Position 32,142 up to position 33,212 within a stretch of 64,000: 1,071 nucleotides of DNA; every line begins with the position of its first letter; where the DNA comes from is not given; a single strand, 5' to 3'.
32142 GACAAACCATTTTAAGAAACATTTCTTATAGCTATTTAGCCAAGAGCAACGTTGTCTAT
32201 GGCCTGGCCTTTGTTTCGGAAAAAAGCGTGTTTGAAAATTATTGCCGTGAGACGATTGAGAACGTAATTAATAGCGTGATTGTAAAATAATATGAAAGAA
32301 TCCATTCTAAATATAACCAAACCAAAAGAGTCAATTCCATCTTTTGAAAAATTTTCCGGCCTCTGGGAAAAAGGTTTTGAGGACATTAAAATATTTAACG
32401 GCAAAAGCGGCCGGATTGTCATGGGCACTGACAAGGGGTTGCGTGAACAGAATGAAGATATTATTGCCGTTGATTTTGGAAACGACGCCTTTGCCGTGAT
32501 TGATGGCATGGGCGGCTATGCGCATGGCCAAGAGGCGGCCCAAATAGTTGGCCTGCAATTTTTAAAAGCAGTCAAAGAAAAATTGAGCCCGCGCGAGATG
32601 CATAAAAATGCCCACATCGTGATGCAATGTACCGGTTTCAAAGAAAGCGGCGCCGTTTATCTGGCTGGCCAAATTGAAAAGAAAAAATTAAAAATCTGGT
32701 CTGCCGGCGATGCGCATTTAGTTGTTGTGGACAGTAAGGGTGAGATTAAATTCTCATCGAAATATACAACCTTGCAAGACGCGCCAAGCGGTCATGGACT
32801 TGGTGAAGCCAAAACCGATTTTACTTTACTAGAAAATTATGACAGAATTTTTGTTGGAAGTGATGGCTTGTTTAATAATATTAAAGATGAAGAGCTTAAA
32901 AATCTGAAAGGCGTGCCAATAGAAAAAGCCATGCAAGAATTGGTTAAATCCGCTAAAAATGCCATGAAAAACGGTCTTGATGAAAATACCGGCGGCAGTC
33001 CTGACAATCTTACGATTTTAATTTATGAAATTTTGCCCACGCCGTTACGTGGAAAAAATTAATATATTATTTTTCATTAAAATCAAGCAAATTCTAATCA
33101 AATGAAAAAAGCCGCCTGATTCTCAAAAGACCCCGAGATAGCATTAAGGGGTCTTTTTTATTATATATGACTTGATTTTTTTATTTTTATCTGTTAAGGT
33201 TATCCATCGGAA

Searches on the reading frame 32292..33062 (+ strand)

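Call 8: search_protein_families(library=pfam, proteins=[window:32292-33062:+], max_evalue=0.01)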
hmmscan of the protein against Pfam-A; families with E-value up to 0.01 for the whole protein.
window:32292-33062:+ (256 aa): 2 families
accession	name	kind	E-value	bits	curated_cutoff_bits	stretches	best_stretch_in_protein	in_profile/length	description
PF07228.17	SpoIIE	-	9.4e-06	26.1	25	1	66-245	6-189/192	Stage II sporulation protein E (SpoIIE)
PF13672.11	PP2C_2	-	0.00018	21.6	24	0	53-153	11-128/209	Protein phosphatase 2C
